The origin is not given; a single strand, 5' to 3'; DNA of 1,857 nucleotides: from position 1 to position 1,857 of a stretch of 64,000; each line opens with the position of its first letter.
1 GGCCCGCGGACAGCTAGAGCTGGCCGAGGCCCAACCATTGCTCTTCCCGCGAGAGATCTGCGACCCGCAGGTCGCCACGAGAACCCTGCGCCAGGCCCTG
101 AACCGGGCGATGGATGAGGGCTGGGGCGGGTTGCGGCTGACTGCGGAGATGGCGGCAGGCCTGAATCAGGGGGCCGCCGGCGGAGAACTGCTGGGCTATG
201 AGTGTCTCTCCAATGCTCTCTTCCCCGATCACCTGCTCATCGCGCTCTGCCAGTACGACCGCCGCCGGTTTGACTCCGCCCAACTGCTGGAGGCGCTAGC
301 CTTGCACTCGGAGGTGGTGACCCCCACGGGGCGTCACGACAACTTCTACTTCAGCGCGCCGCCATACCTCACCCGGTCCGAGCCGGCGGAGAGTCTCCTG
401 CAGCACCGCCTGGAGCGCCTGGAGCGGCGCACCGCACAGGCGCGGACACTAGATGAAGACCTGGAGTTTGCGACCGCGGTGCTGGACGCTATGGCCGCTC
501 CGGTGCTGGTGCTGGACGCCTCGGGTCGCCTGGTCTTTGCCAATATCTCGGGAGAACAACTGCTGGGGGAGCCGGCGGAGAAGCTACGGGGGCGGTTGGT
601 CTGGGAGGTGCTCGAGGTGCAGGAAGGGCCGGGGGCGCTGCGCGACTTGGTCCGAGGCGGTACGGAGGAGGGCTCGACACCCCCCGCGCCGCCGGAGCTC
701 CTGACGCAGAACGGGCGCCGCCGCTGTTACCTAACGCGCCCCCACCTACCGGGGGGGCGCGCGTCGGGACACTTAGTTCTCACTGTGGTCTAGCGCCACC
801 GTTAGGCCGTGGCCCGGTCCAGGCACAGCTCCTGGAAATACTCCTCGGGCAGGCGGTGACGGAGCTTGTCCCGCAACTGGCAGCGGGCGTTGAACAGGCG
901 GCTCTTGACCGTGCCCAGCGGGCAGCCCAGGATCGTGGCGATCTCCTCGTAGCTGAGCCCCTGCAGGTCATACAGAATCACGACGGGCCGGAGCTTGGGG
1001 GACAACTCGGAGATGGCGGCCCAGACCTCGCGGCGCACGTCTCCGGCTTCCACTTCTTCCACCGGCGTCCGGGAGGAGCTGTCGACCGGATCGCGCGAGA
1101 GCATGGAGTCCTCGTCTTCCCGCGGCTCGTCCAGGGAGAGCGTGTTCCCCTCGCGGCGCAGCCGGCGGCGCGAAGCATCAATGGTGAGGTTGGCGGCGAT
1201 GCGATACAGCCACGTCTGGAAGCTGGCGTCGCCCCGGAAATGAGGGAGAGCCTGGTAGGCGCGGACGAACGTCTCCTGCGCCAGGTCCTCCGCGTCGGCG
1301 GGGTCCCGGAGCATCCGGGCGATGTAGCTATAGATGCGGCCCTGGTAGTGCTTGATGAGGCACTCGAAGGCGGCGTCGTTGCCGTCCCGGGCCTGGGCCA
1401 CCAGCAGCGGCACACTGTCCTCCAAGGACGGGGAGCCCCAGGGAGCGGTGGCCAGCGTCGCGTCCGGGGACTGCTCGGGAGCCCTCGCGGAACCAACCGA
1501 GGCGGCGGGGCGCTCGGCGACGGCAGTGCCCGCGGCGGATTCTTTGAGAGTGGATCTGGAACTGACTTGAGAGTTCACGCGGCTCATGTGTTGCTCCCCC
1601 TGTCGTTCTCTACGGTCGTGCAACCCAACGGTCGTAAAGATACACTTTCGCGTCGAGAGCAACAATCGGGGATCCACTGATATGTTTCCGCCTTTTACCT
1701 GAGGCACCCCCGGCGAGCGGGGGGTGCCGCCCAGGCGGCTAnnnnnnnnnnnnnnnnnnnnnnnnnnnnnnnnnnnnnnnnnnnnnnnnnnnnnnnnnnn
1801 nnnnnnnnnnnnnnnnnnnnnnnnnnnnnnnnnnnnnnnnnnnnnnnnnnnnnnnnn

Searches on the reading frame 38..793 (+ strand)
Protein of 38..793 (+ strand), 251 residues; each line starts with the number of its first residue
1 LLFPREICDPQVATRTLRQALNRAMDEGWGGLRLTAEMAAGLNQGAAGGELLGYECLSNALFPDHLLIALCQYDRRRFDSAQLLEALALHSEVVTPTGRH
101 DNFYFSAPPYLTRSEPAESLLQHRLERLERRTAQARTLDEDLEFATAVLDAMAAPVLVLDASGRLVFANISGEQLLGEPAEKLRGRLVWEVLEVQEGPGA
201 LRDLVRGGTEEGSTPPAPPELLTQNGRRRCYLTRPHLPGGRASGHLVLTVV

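Call 50: search_protein_families(library=pfam, proteins=[window:38-793:+], max_evalue=0.00001)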
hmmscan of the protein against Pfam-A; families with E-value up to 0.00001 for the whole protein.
window:38-793:+ (251 aa): 3 families
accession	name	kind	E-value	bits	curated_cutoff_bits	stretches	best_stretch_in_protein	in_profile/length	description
PF14417.12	MEDS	-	5.8e-18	65.7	29.8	1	6-90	76-160/161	MEDS: MEthanogen/methylotroph, DcmR Sensory domain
PF08448.16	PAS_4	-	2.3e-08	34.7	23.1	1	149-234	1-84/110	PAS fold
PF00989.32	PAS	-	9.8e-06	26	22.6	0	147-210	5-71/113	PAS fold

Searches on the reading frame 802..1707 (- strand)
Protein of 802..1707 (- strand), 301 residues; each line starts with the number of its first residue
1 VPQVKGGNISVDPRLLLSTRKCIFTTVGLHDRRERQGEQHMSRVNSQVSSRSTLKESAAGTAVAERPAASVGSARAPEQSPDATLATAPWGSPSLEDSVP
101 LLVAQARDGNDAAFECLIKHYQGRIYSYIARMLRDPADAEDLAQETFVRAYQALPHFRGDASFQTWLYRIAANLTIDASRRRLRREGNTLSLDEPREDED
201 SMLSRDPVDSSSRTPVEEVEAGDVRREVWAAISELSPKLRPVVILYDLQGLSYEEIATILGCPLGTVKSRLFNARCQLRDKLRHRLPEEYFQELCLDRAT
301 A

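Call 50: search_protein_families(library=pfam, proteins=[window:802-1707:-], max_evalue=0.00001)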
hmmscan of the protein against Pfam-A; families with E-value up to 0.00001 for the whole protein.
window:802-1707:- (301 aa): 4 families
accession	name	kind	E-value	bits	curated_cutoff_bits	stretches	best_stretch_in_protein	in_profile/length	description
PF04542.20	Sigma70_r2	-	1.5e-21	76.4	24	1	117-184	1-70/71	Sigma-70 region 2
PF08281.18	Sigma70_r4_2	-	1.4e-16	60.3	25.7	1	226-275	2-51/54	Sigma-70, region 4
PF07638.17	Sigma70_ECF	-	5.3e-12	46.5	21.1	1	98-283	3-184/185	ECF sigma factor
PF04545.22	Sigma70_r4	-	5.2e-11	42.3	24.1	1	231-279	1-49/50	Sigma-70, region 4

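Call 73: find_encoding_contigs(protein=window:802-1707:-, flank=10000, max_places=2)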
Protein window:802-1707:- (301 aa): no gene with exactly this product is on record in the collection.
